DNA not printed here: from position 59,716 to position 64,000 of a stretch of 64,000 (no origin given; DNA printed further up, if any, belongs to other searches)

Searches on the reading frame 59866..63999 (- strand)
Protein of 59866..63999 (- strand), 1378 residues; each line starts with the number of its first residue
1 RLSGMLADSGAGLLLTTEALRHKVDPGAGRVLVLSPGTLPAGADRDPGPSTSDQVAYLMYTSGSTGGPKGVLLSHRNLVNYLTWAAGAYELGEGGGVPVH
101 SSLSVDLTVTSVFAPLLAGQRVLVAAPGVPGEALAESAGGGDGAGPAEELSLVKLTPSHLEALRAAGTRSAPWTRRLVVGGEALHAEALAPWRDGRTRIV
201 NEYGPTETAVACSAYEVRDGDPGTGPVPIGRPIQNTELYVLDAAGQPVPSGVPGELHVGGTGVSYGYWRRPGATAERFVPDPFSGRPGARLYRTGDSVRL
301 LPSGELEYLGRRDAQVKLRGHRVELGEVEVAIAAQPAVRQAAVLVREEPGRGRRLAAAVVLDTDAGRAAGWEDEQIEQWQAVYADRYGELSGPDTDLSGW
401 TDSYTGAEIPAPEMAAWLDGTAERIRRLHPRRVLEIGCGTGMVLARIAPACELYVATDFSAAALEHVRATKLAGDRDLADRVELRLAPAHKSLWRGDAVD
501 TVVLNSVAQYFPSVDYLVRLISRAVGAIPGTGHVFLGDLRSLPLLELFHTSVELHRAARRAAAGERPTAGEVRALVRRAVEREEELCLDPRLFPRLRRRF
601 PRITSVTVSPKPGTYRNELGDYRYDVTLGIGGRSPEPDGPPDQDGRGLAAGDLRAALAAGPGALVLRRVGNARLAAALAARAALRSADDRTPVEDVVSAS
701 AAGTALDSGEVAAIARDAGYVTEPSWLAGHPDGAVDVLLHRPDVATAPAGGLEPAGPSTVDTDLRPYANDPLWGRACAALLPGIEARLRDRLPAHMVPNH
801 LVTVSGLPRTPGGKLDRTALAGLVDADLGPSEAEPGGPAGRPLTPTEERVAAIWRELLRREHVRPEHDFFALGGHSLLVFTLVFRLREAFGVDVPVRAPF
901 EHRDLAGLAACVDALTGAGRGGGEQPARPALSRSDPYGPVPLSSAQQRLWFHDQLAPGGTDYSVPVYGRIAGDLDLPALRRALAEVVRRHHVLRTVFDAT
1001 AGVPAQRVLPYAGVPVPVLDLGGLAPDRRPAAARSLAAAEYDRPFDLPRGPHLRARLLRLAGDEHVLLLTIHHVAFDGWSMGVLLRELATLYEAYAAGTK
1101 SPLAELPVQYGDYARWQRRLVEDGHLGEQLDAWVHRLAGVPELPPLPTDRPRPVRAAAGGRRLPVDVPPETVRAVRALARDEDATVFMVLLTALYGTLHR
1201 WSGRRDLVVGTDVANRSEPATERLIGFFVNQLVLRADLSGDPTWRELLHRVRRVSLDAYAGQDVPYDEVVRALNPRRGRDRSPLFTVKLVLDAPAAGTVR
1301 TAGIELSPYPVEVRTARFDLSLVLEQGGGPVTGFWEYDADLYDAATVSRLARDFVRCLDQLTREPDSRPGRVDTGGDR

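Call 7: search_protein_families(library=pfam, proteins=[window:59866-63999:-], max_evalue=0.001)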
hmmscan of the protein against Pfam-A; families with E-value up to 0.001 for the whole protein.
window:59866-63999:- (1378 aa): 9 families
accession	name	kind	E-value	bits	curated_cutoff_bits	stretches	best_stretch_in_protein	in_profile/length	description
PF00668.25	Condensation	-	4.4e-92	309.6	30.6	1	940-1373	5-445/456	Condensation domain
PF00501.34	AMP-binding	-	3.7e-43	148.2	29.9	1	1-268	84-384/384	AMP-binding enzyme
PF00550.31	PP-binding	-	7.2e-14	52.2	20.8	1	848-912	1-67/67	Phosphopantetheine attachment site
PF08242.18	Methyltransf_12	-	4.1e-11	43.9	30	1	434-523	1-90/98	Methyltransferase domain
PF13193.12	AMP-binding_C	-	4.6e-09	37.5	24.5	1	327-378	1-48/76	AMP-binding enzyme C-terminal domain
PF13649.12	Methyltransf_25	-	8.9e-08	33.2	27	1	433-519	1-87/97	Methyltransferase domain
PF08241.18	Methyltransf_11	-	1.1e-07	32.9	21.2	1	434-524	1-86/95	Methyltransferase domain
PF13847.12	Methyltransf_31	-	1.2e-05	25.5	27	1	432-523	6-99/145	Methyltransferase domain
PF13489.12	Methyltransf_23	-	2.1e-05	24.8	27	1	427-542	20-123/164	Methyltransferase domain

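Call 33: find_homologous_proteins(query=window:59866-63999:-, max_evalue=1e-100)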
Query window:59866-63999:- (1378 aa): 6942 proteins with E <= 1e-100 among 8000 candidates; the best 120 are listed.
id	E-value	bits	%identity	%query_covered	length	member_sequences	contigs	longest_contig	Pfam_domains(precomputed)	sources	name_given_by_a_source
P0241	0.0e+0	3397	100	100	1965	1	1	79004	PF00668.26,PF13649.13,PF00550.32,PF00501.35,PF13193.13,PF08241.19,PF08242.19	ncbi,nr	ncbi:MAG TPA: amino acid adenylation domain-containing protein [Mycobacteriales bacterium]|nr:amino 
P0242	0.0e+0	1601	50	99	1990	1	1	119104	PF00668.26,PF13489.13,PF13649.13,PF00550.32,PF00501.35,PF13193.13,PF08241.19,PF08242.19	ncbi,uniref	ncbi:amino acid adenylation domain-containing protein [Streptomyces sp. NPDC051677]|uniref:amino aci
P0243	0.0e+0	1598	44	43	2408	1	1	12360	PF00668.26,PF00550.32,PF00501.35,PF13193.13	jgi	jgi:amino acid adenylation domain-containing protein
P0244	0.0e+0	1581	50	99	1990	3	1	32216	PF00668.26,PF13489.13,PF13649.13,PF00550.32,PF00501.35,PF13193.13,PF08241.19,PF08242.19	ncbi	ncbi:amino acid adenylation domain-containing protein [Streptomyces sp. G35A]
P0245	0.0e+0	1571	49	99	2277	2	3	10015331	PF00668.26,PF13489.13,PF02668.23,PF13649.13,PF00550.32,PF00501.35,PF13193.13,PF08241.19,PF08242.19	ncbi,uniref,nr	ncbi:hypothetical protein GCM10010174_79380 [Kutzneria viridogrisea]|uniref:Amino acid adenylation d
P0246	0.0e+0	1557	49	99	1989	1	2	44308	PF00668.26,PF13489.13,PF13649.13,PF00550.32,PF00501.35,PF13193.13,PF08241.19,PF08242.19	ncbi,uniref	ncbi:amino acid adenylation domain-containing protein [Streptomyces sp. DT24]|uniref:amino acid aden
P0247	0.0e+0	1553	50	99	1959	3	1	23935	PF00668.26,PF13649.13,PF00550.32,PF00501.35,PF13193.13,PF08242.19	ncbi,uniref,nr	ncbi:amino acid adenylation domain-containing protein [Streptomyces sp. CJ_13]|uniref:non-ribosomal 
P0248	0.0e+0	1549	50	100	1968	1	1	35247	PF13847.13,PF00668.26,PF13489.13,PF13649.13,PF00550.32,PF00501.35,PF13193.13,PF08241.19,PF08242.19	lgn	-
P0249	0.0e+0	1548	50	100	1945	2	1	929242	PF13847.13,PF00668.26,PF13489.13,PF13649.13,PF00550.32,PF00501.35,PF13193.13,PF08241.19,PF08242.19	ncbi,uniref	ncbi:amino acid adenylation domain-containing protein [Kitasatospora sp. NPDC051170]|uniref:amino ac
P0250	0.0e+0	1537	49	99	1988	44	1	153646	PF00668.26,PF13489.13,PF13649.13,PF00550.32,PF00501.35,PF13193.13,PF08241.19,PF08242.19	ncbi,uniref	ncbi:amino acid adenylation domain-containing protein [Streptomyces griseus]|uniref:amino acid adeny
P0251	0.0e+0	1534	49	99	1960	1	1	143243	PF00668.26,PF13489.13,PF13649.13,PF00550.32,PF00501.35,PF13193.13,PF08241.19,PF08242.19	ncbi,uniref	ncbi:amino acid adenylation domain-containing protein [Streptomyces sp. NPDC052701]|uniref:amino aci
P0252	0.0e+0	1532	49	99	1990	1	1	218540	PF00668.26,PF13489.13,PF13649.13,PF00550.32,PF00501.35,PF13193.13,PF08242.19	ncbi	ncbi:amino acid adenylation domain-containing protein [Streptomyces sp. NPDC054834]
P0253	0.0e+0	1531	50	99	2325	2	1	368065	PF00668.26,PF13489.13,PF02668.23,PF13649.13,PF00550.32,PF00501.35,PF08241.19,PF08242.19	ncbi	ncbi:amino acid adenylation domain-containing protein [Streptomyces sp. NPDC003032]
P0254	0.0e+0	1530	49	99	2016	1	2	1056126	PF00668.26,PF00550.32,PF00501.35,PF13193.13,PF08242.19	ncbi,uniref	ncbi:amino acid adenylation domain-containing protein [Streptomyces sp. NPDC050658]|uniref:amino aci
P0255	0.0e+0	1529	50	99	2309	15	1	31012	PF00668.26,PF13489.13,PF02668.23,PF13649.13,PF00550.32,PF00501.35,PF08241.19,PF08242.19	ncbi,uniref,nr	ncbi:non-ribosomal peptide synthetase [Streptomyces alfalfae]|uniref:non-ribosomal peptide synthetas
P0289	0.0e+0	1474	49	99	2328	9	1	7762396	PF00668.26,PF13489.13,PF02668.23,PF13649.13,PF00550.32,PF00501.35,PF08241.19,PF08242.19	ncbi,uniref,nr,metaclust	ncbi:non-ribosomal peptide synthetase [Streptomyces cyaneogriseus]|uniref:non-ribosomal peptide synt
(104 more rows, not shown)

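Call 34: find_encoding_contigs(protein=P0250, flank=10000, max_places=1)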
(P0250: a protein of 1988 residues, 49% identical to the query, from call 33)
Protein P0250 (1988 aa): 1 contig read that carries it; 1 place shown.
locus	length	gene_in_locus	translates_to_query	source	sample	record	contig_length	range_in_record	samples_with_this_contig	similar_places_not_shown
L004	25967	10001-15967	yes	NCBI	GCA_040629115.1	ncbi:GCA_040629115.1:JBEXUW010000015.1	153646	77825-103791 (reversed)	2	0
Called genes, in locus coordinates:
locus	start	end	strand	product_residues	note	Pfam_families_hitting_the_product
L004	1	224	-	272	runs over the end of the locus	-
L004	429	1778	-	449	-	PF02310:B12-binding, PF04055:Radical_SAM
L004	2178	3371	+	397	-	PF05977:MFS_3, PF07690:MFS_1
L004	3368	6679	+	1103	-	PF00668:Condensation, PF00501:AMP-binding, PF13193:AMP-binding_C, PF00550:PP-binding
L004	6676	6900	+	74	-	PF03621:MbtH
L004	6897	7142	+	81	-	-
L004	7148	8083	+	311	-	PF02668:TauD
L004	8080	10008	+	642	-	PF00668:Condensation, PF00550:PP-binding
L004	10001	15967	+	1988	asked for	PF00668:Condensation, PF00501:AMP-binding, PF13193:AMP-binding_C (faint), PF08242:Methyltransf_12, PF13489:Methyltransf_23, PF13649:Methyltransf_25 (weak), PF00550:PP-binding, PF00668:Condensation, +1 more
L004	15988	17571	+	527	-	PF00501:AMP-binding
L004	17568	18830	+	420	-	PF00067:p450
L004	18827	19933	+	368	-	PF00550:PP-binding, PF00975:Thioesterase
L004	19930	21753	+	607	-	PF00501:AMP-binding, PF13193:AMP-binding_C, PF00550:PP-binding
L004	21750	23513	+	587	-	PF13489:Methyltransf_23 (weak), PF08241:Methyltransf_11, PF08242:Methyltransf_12 (weak), PF13649:Methyltransf_25, PF01209:Ubie_methyltran (weak)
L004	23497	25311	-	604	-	PF00501:AMP-binding, PF13193:AMP-binding_C, PF00550:PP-binding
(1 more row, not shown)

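Call 35: find_encoding_contigs(protein=P0289, flank=10000, max_places=1)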
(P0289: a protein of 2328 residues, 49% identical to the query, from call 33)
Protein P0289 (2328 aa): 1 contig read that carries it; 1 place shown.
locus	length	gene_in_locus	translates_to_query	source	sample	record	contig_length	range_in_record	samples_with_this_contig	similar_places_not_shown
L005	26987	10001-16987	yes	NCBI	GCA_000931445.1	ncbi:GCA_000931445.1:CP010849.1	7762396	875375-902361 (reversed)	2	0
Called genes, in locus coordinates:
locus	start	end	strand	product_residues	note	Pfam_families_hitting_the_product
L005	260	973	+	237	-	PF01590:GAF, PF13185:GAF_2, PF03861:ANTAR (faint)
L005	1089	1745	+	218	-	PF06314:ADC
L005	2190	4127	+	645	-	PF02310:B12-binding (weak), PF04055:Radical_SAM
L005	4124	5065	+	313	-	PF02668:TauD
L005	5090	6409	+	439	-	PF05977:MFS_3, PF07690:MFS_1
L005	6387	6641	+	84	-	PF03621:MbtH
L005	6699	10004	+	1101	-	PF00668:Condensation, PF00501:AMP-binding, PF13193:AMP-binding_C, PF00550:PP-binding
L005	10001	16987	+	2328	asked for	PF00668:Condensation, PF00501:AMP-binding, PF13489:Methyltransf_23, PF08242:Methyltransf_12, PF13649:Methyltransf_25, PF00550:PP-binding, PF00668:Condensation, PF02668:TauD, +1 more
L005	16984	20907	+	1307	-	PF00668:Condensation, PF00501:AMP-binding, PF13193:AMP-binding_C, PF00550:PP-binding, PF00975:Thioesterase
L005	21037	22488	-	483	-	PF13347:MFS_2 (faint), PF06779:MFS_4 (faint), PF07690:MFS_1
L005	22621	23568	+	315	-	PF00126:HTH_1, PF03466:LysR_substrate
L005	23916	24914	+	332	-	PF02733:Dak1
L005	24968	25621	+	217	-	PF02734:Dak2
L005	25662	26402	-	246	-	PF00702:Hydrolase, PF12710:HAD (weak), PF13419:HAD_2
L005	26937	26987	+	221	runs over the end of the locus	PF00440:TetR_N, PF21935:TetR_C_45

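Call 36: find_encoding_contigs(protein=P0241, flank=10000, max_places=1)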
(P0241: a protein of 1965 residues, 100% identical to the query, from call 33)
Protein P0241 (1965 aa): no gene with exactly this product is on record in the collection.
